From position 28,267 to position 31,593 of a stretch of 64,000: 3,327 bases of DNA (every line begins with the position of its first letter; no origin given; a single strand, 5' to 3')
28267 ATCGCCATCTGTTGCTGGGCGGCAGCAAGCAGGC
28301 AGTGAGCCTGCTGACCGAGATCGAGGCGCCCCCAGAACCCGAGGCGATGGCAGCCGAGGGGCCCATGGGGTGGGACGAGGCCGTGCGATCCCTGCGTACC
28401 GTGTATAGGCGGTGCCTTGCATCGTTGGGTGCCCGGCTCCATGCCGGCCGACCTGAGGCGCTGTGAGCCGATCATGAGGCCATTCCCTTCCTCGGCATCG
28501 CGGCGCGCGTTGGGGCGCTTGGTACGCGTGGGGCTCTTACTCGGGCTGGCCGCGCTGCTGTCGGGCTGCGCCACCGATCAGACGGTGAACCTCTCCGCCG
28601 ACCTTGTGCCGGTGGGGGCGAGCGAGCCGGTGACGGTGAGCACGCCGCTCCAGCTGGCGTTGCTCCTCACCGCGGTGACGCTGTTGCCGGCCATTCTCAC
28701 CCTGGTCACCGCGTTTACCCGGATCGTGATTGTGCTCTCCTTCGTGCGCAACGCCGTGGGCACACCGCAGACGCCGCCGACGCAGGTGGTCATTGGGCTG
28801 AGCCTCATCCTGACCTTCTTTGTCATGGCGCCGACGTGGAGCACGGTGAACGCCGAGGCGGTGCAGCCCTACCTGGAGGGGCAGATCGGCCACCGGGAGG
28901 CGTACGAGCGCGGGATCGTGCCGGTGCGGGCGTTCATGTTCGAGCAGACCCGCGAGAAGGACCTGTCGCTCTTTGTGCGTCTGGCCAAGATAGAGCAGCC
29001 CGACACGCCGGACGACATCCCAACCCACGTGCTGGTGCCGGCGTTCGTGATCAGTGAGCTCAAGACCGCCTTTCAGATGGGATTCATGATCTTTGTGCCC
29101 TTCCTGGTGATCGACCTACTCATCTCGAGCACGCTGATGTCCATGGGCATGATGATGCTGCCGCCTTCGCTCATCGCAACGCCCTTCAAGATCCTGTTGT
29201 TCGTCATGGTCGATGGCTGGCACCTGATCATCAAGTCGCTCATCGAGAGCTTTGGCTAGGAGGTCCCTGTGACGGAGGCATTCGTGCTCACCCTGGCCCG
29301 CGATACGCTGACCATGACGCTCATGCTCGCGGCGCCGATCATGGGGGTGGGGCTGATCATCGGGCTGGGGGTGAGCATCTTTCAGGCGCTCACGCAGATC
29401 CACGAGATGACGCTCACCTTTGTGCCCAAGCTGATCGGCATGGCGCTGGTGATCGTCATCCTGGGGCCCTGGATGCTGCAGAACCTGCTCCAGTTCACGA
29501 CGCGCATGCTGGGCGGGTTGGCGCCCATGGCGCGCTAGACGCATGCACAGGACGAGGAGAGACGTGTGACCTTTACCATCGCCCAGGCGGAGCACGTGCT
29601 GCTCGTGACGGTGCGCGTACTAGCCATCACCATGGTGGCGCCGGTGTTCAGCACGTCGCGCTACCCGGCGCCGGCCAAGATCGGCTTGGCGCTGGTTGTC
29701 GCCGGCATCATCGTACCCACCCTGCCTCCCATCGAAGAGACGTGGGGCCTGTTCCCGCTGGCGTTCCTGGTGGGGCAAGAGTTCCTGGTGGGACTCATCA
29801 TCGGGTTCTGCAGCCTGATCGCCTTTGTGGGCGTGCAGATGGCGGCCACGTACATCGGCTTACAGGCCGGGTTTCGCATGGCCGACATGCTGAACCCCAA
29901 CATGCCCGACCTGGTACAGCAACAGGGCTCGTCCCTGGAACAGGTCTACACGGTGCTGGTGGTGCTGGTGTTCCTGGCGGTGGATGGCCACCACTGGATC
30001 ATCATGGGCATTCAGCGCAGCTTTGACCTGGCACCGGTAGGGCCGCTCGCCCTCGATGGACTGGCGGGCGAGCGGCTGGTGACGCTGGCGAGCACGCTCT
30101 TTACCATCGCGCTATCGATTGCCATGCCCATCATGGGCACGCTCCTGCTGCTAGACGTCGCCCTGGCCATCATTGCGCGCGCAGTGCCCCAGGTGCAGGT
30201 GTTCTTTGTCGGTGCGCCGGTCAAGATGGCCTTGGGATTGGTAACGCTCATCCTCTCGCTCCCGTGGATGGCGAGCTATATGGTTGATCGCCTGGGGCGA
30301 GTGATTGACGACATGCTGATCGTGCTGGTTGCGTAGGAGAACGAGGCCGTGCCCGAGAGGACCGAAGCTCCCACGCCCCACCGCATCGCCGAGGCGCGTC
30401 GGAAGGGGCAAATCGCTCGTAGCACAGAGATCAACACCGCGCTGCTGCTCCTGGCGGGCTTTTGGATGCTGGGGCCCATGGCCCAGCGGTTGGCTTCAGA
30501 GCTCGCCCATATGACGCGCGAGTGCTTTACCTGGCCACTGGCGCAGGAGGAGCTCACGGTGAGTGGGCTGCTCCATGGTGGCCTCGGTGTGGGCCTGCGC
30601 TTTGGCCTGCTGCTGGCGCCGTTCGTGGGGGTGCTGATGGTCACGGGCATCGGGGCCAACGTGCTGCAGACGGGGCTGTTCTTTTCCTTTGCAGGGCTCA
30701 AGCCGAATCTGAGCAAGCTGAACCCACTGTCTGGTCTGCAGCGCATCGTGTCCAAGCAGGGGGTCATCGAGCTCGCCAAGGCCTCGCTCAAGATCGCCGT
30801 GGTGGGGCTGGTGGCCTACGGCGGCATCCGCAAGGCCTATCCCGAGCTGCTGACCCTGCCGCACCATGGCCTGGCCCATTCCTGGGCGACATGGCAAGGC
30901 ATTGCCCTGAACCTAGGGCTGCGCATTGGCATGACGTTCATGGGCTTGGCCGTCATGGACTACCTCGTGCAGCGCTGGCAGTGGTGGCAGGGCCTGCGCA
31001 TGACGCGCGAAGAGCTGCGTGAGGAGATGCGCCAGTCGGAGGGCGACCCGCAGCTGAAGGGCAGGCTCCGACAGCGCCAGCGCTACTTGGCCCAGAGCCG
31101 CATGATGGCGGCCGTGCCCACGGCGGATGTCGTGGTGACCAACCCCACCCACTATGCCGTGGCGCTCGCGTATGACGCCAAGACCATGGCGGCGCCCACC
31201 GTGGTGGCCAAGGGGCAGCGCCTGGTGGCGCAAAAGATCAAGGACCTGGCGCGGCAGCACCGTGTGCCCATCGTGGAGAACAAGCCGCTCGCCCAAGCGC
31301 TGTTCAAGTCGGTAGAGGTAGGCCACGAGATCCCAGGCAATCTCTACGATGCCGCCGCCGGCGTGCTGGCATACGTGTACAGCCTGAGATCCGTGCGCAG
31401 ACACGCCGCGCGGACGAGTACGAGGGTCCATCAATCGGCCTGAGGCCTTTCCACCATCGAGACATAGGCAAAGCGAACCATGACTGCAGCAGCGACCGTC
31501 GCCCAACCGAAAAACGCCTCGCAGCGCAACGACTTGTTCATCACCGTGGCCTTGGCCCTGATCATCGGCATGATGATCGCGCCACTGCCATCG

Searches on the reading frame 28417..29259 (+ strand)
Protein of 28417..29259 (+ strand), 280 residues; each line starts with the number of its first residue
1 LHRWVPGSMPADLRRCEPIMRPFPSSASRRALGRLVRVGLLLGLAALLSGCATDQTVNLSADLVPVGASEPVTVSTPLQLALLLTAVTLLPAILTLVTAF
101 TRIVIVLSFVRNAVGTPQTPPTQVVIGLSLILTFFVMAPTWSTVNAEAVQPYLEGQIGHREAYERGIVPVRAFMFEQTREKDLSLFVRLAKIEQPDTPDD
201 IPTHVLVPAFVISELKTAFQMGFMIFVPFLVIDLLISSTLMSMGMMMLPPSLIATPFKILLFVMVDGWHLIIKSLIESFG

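Call 61: search_protein_families(library=pfam, proteins=[window:28417-29259:+], max_evalue=0.001)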
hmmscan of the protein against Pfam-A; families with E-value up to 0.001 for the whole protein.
window:28417-29259:+ (280 aa): 2 families
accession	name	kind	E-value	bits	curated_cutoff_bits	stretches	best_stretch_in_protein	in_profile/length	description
PF00813.25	FliP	-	1.3e-79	267.1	26.9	1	83-275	1-191/191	FliP family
PF15592.11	Imm41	-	0.00076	19.9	26.9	0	109-175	38-102/112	Immunity protein 41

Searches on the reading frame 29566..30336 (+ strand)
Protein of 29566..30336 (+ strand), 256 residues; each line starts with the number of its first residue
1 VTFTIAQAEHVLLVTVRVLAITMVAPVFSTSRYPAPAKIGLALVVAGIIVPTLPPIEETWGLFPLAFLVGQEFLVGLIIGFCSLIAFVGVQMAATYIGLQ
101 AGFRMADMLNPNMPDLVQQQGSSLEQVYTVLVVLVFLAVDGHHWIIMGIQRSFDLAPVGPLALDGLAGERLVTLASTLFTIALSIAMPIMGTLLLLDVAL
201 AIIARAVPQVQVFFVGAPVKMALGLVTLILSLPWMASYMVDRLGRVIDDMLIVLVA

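Call 61: search_protein_families(library=pfam, proteins=[window:29566-30336:+], max_evalue=0.001)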
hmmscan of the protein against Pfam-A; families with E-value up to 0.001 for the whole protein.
window:29566-30336:+ (256 aa): 1 family
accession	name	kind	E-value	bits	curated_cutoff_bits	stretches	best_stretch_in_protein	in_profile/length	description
PF01311.25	Bac_export_1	-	1.9e-59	201.5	27.8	1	11-243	4-227/230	Bacterial export proteins, family 1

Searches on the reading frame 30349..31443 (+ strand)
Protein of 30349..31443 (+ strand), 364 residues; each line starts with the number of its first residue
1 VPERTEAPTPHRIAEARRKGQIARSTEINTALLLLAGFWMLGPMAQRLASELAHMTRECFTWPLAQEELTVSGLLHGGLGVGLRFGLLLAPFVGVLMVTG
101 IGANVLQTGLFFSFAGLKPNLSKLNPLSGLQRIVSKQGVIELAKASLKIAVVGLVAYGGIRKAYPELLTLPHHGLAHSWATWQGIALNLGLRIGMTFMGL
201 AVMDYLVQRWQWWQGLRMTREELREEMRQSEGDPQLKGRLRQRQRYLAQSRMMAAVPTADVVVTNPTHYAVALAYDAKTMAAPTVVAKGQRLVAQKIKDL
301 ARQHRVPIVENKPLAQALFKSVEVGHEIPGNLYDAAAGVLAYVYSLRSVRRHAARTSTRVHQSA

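Call 61: search_protein_families(library=pfam, proteins=[window:30349-31443:+], max_evalue=0.001)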
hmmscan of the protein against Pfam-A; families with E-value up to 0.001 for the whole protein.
window:30349-31443:+ (364 aa): 1 family
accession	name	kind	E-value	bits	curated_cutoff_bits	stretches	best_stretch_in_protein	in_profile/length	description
PF01312.24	Bac_export_2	-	1.9e-120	402.6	24.4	1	3-343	2-335/335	FlhB HrpN YscU SpaS Family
